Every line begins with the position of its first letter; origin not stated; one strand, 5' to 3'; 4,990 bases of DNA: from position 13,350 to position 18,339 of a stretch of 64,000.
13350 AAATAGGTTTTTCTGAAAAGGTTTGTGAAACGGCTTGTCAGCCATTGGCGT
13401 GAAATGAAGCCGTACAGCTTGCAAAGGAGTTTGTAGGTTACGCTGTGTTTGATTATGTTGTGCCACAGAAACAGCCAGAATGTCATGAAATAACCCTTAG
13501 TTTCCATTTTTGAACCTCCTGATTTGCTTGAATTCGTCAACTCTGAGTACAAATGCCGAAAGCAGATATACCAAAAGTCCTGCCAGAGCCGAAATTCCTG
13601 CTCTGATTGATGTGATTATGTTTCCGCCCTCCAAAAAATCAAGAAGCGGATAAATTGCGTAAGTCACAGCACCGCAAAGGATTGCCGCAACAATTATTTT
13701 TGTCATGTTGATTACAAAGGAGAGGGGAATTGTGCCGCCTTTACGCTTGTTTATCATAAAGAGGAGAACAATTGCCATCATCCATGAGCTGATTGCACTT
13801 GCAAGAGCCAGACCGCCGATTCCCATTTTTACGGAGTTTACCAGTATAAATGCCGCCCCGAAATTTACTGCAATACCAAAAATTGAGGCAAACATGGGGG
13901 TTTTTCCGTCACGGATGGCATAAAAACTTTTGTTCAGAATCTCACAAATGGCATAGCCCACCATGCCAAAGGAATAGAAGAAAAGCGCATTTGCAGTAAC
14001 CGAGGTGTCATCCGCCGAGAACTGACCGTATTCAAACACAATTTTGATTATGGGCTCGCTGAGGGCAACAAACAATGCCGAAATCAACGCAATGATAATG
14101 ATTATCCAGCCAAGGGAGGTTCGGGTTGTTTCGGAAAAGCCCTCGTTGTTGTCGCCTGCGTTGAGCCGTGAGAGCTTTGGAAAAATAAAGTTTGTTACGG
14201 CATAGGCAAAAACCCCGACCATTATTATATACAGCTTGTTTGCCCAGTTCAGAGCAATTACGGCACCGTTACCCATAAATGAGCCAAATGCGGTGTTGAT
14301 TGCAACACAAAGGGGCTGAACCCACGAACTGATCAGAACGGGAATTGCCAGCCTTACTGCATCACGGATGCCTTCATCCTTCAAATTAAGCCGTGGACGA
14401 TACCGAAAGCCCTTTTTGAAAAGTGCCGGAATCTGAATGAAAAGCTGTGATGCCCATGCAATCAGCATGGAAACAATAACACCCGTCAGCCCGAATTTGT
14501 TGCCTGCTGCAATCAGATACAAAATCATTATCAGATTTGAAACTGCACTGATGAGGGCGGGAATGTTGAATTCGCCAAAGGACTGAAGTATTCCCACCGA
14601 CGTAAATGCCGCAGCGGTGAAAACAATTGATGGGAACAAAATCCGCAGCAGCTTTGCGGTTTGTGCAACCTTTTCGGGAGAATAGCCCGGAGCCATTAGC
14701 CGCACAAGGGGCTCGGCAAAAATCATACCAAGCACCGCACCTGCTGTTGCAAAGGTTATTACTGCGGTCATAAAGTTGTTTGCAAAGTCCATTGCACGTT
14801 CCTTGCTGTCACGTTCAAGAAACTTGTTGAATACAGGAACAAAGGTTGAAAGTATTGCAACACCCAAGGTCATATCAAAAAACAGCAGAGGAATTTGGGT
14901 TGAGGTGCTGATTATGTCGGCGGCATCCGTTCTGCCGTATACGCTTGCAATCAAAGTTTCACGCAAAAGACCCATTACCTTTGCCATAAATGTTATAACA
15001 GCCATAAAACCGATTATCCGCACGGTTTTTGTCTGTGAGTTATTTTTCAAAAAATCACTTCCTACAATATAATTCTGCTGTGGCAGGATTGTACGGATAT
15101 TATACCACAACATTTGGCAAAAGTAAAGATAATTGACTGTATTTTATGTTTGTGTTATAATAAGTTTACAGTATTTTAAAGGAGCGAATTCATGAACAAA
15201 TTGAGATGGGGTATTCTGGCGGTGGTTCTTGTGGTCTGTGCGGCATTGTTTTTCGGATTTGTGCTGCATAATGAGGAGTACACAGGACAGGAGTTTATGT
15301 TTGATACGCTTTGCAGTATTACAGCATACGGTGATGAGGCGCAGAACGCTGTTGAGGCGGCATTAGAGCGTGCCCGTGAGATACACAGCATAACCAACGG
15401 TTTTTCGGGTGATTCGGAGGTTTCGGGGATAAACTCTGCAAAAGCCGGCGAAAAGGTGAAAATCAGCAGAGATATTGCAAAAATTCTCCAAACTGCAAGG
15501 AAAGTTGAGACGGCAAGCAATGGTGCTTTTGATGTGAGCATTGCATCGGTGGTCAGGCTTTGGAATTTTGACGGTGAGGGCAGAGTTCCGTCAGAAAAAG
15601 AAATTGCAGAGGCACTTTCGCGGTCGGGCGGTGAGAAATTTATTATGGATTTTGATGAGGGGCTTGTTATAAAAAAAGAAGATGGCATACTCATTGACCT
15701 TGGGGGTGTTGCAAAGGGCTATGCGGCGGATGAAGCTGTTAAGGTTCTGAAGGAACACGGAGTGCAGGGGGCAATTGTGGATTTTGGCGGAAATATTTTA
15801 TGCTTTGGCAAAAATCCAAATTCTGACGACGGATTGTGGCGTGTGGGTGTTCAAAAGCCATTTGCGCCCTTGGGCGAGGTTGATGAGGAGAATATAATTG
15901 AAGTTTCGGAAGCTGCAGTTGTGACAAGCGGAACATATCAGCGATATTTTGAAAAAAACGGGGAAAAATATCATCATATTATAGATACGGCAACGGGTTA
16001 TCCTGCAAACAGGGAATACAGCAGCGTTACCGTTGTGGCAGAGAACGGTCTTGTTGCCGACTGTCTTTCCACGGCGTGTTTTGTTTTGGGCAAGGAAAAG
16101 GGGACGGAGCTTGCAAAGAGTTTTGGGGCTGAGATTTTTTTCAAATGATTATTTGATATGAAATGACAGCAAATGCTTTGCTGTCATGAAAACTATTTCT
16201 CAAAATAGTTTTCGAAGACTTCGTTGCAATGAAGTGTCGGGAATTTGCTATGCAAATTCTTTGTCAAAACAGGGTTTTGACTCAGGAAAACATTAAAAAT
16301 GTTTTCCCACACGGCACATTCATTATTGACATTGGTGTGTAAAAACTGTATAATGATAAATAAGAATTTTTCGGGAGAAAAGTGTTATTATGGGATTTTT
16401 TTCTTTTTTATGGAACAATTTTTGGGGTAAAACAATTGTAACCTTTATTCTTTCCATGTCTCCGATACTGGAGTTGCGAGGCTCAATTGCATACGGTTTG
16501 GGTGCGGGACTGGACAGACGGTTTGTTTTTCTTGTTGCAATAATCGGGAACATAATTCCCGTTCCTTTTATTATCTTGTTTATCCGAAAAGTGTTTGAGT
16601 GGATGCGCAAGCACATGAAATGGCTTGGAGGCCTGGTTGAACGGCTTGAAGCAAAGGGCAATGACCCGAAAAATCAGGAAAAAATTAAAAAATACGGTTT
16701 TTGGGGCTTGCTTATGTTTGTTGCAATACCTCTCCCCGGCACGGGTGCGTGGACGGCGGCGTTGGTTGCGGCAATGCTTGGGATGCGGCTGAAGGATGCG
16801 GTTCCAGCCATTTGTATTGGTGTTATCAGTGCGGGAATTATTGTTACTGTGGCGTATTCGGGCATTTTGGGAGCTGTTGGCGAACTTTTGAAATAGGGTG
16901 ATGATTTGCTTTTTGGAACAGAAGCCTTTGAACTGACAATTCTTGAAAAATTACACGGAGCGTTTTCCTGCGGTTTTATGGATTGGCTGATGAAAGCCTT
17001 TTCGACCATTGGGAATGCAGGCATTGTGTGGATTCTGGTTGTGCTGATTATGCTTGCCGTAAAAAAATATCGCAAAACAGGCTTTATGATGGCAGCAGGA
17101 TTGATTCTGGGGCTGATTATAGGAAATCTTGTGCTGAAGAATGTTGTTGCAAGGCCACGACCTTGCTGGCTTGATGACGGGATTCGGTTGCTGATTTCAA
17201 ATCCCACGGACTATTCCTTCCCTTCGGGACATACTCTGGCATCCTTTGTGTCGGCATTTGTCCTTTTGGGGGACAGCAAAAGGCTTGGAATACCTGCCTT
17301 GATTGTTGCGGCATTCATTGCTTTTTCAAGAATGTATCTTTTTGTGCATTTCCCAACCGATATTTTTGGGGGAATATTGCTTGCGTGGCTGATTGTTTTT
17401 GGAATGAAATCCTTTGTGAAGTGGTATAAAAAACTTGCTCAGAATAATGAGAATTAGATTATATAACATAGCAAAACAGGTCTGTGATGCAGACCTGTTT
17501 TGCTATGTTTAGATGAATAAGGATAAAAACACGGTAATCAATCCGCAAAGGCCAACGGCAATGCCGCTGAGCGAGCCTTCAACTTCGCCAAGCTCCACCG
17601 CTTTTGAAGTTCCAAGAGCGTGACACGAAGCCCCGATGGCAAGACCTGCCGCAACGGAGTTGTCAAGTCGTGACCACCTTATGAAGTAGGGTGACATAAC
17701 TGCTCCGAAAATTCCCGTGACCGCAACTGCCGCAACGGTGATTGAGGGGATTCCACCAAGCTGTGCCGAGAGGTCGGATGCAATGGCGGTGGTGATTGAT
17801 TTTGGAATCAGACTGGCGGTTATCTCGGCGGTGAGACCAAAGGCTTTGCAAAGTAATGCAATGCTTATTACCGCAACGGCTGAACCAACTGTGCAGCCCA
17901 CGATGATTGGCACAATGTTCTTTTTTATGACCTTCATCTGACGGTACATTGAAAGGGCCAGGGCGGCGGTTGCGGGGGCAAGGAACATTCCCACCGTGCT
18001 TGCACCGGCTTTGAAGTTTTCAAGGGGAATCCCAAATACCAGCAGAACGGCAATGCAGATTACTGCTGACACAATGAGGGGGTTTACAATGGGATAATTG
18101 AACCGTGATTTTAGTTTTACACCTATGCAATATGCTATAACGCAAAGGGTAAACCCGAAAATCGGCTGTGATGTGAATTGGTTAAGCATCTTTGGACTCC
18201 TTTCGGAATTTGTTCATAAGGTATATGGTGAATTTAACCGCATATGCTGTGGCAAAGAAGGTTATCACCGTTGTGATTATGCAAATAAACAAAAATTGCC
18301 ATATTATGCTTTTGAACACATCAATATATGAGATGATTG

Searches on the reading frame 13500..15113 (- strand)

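Call 18: search_protein_families(library=pfam, proteins=[window:13500-15113:-], max_evalue=0.001)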
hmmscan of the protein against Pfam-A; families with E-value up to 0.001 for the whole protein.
window:13500-15113:- (538 aa): 2 families
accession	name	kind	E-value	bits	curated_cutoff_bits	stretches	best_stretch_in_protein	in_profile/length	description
PF03023.19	MurJ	-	1.6e-81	274.7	27.4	1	55-486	1-432/451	Lipid II flippase MurJ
PF01554.23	MatE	-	2.2e-11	44.1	24.9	2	56-198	17-157/161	MatE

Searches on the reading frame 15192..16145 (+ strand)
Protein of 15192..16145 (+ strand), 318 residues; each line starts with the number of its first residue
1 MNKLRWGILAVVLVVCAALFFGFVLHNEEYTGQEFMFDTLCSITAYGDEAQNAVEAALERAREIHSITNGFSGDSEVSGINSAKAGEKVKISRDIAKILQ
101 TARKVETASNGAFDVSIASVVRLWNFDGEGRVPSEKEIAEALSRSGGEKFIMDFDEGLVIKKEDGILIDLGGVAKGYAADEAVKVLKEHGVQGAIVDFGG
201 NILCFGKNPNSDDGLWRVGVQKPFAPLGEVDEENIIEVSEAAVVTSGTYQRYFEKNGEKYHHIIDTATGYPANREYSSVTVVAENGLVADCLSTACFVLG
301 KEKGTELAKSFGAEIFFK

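Call 18: search_protein_families(library=pfam, proteins=[window:15192-16145:+], max_evalue=0.001)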
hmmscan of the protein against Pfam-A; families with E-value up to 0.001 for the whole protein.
window:15192-16145:+ (318 aa): 1 family
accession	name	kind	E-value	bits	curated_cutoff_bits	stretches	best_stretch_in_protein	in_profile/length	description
PF02424.20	ApbE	-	4.8e-84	282.5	25.6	1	37-315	1-264/266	ApbE family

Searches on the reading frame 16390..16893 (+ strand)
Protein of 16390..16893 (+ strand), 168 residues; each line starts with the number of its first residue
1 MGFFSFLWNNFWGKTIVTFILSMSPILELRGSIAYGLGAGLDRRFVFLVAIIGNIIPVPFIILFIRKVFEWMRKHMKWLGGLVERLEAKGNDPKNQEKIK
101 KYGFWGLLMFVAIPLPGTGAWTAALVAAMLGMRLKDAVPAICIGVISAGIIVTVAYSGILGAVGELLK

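Call 19: search_protein_families(library=pfam, proteins=[window:16390-16893:+], max_evalue=0.001)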
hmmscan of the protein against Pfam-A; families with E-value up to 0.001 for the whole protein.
window:16390-16893:+ (168 aa): 1 family
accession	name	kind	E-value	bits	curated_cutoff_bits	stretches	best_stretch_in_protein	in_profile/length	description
PF06695.16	Sm_multidrug_ex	-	1.1e-42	145.8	30.7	1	28-151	1-121/121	Putative small multi-drug export protein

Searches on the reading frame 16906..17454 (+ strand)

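Call 19: search_protein_families(library=pfam, proteins=[window:16906-17454:+], max_evalue=0.001)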
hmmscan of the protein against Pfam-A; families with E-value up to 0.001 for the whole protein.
window:16906-17454:+ (183 aa): 2 families
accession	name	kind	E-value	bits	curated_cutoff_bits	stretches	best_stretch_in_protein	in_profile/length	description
PF01569.27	PAP2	-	9.7e-24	84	27.2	1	63-173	6-127/130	PAP2 superfamily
PF14378.12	PAP2_3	-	6.9e-07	29.7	27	1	103-164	125-188/190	PAP2 superfamily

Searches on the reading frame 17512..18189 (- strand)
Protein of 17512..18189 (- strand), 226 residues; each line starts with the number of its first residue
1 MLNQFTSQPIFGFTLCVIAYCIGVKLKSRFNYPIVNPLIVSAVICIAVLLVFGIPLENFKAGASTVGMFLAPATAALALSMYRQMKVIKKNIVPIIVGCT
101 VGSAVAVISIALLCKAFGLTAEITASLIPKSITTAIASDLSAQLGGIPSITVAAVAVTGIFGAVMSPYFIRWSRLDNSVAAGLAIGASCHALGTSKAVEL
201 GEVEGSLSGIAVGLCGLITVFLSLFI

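Call 19: search_protein_families(library=pfam, proteins=[window:17512-18189:-], max_evalue=0.001)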
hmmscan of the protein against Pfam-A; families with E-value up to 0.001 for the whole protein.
window:17512-18189:- (226 aa): 1 family
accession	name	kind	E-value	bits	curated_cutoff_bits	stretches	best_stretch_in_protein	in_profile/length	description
PF04172.21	LrgB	-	5.7e-70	235.5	25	1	17-223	2-208/214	LrgB-like family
